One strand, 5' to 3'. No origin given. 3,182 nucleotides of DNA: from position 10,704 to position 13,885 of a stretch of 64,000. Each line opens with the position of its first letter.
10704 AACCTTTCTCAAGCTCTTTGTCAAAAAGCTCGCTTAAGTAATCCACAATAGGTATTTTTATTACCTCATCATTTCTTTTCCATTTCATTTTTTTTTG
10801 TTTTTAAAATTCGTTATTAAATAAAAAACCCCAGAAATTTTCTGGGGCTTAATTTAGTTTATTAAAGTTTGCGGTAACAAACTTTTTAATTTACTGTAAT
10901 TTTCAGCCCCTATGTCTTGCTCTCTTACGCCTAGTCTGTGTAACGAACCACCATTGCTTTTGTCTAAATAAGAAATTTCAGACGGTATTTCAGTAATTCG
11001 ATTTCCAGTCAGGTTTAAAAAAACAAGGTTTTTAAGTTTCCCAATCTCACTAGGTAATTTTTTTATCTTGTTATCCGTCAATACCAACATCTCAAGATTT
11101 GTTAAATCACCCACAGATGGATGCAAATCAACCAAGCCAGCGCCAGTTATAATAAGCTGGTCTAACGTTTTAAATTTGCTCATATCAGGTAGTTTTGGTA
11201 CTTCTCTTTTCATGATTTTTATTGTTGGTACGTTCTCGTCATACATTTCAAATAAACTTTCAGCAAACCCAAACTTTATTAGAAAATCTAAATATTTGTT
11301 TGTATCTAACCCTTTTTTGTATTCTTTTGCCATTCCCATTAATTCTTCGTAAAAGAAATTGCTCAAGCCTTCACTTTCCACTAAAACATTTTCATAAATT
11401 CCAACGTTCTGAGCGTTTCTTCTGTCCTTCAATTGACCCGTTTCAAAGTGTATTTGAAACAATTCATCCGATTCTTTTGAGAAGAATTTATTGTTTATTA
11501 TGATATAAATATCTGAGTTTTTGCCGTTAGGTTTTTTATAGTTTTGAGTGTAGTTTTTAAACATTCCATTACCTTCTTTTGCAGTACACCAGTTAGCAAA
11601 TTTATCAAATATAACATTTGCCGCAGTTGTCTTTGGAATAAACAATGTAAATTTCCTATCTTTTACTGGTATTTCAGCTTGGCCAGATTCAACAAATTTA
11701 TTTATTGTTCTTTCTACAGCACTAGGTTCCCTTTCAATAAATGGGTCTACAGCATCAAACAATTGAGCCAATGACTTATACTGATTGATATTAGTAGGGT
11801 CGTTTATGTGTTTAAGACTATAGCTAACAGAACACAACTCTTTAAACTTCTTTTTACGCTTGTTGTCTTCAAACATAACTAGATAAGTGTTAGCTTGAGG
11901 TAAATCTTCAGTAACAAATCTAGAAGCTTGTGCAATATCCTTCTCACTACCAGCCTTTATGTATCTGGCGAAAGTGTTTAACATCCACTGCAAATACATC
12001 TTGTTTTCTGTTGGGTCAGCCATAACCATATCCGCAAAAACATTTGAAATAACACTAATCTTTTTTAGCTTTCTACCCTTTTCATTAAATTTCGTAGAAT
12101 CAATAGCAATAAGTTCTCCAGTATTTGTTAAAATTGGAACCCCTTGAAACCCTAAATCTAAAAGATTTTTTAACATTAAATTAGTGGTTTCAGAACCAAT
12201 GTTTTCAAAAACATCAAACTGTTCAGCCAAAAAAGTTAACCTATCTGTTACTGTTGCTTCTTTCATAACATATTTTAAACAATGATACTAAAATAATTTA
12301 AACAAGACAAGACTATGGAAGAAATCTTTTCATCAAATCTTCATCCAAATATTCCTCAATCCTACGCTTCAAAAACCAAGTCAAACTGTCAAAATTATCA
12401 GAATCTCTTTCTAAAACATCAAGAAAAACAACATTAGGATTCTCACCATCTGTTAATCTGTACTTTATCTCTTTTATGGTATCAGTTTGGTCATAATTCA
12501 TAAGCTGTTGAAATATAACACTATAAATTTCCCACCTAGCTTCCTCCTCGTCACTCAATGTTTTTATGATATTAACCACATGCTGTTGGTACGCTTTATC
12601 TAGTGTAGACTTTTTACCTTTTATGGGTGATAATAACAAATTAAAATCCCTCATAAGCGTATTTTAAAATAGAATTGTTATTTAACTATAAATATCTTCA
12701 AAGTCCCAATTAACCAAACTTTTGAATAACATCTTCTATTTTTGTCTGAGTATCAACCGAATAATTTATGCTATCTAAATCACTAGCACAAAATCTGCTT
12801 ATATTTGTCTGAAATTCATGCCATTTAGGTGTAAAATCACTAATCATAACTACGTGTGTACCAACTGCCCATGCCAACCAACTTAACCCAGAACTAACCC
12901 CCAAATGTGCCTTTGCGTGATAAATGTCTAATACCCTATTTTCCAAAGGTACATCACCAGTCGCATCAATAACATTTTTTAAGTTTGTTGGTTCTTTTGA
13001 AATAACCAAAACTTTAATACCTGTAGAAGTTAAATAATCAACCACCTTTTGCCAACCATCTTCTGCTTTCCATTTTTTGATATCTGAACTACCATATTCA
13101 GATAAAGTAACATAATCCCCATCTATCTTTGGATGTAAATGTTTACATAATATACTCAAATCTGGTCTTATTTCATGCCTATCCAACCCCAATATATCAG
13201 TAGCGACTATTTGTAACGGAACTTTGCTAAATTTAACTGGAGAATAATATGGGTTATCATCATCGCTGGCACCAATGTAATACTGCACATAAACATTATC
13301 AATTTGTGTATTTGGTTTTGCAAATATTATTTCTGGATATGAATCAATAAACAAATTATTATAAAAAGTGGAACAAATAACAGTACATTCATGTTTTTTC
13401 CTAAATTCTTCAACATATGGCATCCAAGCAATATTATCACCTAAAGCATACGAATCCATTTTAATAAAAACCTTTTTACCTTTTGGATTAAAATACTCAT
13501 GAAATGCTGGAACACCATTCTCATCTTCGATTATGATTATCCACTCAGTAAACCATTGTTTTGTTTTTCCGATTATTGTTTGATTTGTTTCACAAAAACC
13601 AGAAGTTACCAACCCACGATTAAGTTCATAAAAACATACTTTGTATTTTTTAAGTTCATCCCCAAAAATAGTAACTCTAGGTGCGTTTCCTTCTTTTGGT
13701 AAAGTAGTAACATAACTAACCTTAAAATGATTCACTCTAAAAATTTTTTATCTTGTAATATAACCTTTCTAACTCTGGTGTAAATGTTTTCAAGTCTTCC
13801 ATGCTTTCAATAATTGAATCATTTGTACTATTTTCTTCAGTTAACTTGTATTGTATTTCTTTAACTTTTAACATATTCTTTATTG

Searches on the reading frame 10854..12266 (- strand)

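Call 20: search_protein_families(library=pfam, proteins=[window:10854-12266:-])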
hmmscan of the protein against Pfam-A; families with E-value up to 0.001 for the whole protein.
window:10854-12266:- (470 aa): 4 families
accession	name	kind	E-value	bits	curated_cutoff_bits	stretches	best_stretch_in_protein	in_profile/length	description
PF23598.1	LRR_14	-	9.9e-11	41.4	40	1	349-436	5-94/353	Leucine-rich repeat region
PF12799.13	LRR_4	-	1.9e-08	34.7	27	1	389-428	1-40/44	Leucine Rich repeats (2 copies)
PF13855.12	LRR_8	-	3.2e-08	33.7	27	1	367-424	2-61/61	Leucine rich repeat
PF00560.39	LRR_1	-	6.5e-05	22.7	20.6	0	413-434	1-23/23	Leucine Rich Repeat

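Call 21: search_protein_families(library=phrogs, proteins=[window:10854-12266:-])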
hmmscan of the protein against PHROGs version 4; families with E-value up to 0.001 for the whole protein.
window:10854-12266:- (470 aa): 1 family
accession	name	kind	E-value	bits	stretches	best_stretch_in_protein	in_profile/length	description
phrog_6688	-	unknown function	2.6e-13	50.5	1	363-435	370-442/681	-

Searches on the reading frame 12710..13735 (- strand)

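Call 20: search_protein_families(library=pfam, proteins=[window:12710-13735:-])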
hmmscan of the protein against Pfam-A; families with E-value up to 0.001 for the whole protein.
window:12710-13735:- (341 aa): 1 family
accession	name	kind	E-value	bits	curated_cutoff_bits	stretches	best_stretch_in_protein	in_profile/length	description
PF01075.23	Glyco_transf_9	-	0.00058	19.7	22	0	181-298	75-208/247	Glycosyltransferase family 9 (heptosyltransferase)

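Call 21: search_protein_families(library=phrogs, proteins=[window:12710-13735:-])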
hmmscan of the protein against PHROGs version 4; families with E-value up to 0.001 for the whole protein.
window:12710-13735:- (341 aa): 0 families
